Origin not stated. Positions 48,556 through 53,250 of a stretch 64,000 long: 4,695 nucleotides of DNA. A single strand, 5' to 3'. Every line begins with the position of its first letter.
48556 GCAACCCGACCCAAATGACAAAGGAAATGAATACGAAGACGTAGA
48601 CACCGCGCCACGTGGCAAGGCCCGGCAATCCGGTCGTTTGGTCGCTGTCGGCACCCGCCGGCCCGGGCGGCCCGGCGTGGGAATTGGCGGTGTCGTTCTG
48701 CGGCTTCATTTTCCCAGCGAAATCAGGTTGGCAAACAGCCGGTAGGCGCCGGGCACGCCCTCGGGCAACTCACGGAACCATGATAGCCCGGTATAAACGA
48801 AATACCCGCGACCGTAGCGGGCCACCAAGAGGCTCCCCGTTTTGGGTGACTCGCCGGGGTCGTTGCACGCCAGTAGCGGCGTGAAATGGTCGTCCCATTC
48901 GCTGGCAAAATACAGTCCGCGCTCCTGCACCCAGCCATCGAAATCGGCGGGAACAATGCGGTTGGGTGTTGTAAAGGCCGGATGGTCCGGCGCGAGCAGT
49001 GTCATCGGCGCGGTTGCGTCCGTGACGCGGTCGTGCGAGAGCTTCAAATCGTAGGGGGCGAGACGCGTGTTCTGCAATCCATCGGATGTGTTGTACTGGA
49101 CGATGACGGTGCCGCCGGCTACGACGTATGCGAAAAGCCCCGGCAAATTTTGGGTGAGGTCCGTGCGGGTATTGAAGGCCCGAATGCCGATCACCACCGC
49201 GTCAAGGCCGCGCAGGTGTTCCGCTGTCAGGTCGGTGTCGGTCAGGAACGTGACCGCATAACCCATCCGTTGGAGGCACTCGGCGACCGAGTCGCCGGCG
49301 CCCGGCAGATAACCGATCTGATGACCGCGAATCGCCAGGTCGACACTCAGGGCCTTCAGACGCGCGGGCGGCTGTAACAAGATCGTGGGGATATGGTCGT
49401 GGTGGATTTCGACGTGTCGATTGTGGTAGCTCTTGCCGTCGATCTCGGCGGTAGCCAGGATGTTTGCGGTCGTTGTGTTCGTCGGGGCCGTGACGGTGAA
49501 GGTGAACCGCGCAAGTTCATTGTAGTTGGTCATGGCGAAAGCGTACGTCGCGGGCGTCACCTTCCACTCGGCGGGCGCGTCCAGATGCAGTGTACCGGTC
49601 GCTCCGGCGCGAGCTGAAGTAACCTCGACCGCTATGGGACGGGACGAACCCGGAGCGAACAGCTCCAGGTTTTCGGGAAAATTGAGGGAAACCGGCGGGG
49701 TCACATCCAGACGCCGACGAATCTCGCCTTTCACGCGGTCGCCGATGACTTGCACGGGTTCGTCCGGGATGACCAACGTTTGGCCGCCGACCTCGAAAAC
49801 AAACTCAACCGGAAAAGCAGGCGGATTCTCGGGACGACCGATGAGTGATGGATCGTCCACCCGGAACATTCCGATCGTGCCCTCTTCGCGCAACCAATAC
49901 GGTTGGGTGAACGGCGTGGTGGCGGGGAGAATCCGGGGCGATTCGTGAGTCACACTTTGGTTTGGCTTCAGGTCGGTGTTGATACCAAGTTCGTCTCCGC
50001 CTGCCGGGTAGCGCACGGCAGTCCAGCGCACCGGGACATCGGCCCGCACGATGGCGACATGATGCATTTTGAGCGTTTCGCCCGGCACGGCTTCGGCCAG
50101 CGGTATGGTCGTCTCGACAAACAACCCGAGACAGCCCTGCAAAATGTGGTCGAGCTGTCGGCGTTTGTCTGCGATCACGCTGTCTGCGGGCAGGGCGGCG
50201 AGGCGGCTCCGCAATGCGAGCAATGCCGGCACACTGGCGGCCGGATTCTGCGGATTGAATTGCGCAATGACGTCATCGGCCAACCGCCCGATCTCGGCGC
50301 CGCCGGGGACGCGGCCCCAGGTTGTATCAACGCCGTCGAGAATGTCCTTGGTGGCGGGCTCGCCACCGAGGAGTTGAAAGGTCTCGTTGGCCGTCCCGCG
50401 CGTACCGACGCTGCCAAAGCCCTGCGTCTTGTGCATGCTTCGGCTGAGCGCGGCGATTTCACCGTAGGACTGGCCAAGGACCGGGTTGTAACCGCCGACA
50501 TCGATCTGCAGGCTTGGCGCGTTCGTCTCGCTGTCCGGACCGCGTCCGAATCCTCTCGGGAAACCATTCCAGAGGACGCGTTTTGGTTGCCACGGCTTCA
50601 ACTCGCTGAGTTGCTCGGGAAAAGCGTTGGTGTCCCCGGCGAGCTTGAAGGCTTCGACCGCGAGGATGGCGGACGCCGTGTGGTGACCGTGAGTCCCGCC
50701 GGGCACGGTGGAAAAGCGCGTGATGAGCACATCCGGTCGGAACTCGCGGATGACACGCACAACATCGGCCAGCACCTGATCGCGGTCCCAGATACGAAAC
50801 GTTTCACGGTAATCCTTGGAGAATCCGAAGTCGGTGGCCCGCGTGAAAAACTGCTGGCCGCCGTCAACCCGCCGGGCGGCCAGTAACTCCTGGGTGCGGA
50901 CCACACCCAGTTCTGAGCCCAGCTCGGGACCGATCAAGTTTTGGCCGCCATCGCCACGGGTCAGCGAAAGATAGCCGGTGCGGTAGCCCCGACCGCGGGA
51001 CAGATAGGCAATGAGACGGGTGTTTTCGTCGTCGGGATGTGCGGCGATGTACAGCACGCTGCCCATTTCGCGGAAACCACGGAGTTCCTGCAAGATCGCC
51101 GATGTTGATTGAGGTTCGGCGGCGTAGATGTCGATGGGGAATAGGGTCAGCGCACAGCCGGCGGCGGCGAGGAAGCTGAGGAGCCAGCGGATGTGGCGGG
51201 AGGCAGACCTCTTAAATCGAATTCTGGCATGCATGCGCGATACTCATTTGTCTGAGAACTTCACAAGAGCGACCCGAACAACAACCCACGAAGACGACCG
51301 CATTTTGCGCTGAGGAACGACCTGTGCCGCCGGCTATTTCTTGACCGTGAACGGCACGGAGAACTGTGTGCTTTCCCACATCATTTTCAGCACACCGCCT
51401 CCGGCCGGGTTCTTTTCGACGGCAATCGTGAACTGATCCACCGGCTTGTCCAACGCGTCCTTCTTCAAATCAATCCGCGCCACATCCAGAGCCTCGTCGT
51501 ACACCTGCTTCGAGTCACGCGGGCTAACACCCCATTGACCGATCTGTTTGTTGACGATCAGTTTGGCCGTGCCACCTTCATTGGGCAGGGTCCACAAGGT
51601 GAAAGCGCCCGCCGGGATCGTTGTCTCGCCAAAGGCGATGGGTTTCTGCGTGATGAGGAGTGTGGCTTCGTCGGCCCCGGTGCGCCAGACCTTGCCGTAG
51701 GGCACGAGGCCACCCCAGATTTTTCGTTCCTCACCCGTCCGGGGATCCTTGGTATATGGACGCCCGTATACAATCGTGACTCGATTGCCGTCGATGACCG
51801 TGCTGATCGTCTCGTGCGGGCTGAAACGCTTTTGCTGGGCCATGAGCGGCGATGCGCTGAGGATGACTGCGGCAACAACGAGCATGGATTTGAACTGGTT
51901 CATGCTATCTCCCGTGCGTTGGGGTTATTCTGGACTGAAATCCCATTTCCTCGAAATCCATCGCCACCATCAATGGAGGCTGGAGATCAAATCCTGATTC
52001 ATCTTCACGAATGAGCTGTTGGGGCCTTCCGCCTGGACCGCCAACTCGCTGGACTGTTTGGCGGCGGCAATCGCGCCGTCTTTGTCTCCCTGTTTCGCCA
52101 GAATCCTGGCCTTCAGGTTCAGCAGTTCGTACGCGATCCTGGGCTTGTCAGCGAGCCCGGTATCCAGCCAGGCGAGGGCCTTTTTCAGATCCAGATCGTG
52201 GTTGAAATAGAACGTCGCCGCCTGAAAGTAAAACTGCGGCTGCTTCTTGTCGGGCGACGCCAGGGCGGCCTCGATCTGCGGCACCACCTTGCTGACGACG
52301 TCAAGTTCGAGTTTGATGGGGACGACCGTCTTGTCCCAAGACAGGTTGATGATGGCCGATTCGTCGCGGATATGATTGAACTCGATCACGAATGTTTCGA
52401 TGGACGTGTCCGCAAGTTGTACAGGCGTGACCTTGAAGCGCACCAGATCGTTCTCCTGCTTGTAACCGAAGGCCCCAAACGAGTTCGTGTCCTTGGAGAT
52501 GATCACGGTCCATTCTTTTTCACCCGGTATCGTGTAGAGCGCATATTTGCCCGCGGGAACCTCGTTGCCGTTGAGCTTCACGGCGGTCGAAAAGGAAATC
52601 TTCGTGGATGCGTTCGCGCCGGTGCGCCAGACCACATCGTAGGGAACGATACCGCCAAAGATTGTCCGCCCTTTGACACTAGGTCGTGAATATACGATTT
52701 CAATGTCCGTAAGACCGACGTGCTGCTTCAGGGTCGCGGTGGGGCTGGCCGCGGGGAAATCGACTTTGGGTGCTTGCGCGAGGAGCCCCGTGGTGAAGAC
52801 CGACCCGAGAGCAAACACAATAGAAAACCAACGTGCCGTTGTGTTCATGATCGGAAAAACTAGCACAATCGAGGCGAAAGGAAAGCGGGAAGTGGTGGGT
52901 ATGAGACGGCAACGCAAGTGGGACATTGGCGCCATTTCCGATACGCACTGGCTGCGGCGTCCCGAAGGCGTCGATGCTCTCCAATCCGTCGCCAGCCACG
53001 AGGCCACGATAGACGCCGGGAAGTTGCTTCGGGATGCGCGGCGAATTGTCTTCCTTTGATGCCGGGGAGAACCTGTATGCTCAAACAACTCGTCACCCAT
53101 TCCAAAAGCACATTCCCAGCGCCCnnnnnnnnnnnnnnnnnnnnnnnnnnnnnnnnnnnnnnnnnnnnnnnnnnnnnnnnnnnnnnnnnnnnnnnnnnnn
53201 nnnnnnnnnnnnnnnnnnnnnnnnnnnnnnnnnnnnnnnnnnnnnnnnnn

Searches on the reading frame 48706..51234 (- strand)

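Call 43: search_protein_families(library=pfam, max_evalue=0.00001, proteins=[window:48706-51234:-])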
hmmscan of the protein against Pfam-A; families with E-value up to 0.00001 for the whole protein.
window:48706-51234:- (842 aa): 1 family
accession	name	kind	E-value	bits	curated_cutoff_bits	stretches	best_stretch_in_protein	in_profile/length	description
PF02585.22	PIG-L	-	1.1e-15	58.7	28.2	1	61-195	1-128/129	GlcNAc-PI de-N-acetylase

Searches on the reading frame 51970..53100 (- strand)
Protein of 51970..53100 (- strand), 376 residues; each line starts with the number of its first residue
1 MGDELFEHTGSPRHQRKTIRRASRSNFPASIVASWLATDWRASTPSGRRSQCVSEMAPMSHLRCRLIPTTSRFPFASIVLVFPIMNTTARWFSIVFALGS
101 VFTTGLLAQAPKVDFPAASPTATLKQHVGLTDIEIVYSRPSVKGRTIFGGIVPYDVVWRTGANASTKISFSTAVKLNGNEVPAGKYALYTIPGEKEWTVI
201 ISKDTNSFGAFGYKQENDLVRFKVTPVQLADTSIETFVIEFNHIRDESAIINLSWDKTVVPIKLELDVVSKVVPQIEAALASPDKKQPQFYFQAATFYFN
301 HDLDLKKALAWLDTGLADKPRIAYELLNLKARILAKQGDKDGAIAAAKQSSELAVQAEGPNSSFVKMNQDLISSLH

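Call 43: search_protein_families(library=pfam, max_evalue=0.00001, proteins=[window:51970-53100:-])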
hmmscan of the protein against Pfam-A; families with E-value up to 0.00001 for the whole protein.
window:51970-53100:- (376 aa): 1 family
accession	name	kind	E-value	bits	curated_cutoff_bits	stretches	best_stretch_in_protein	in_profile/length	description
PF11138.13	DUF2911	-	1.5e-54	184.2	27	1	119-263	1-144/145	Protein of unknown function (DUF2911)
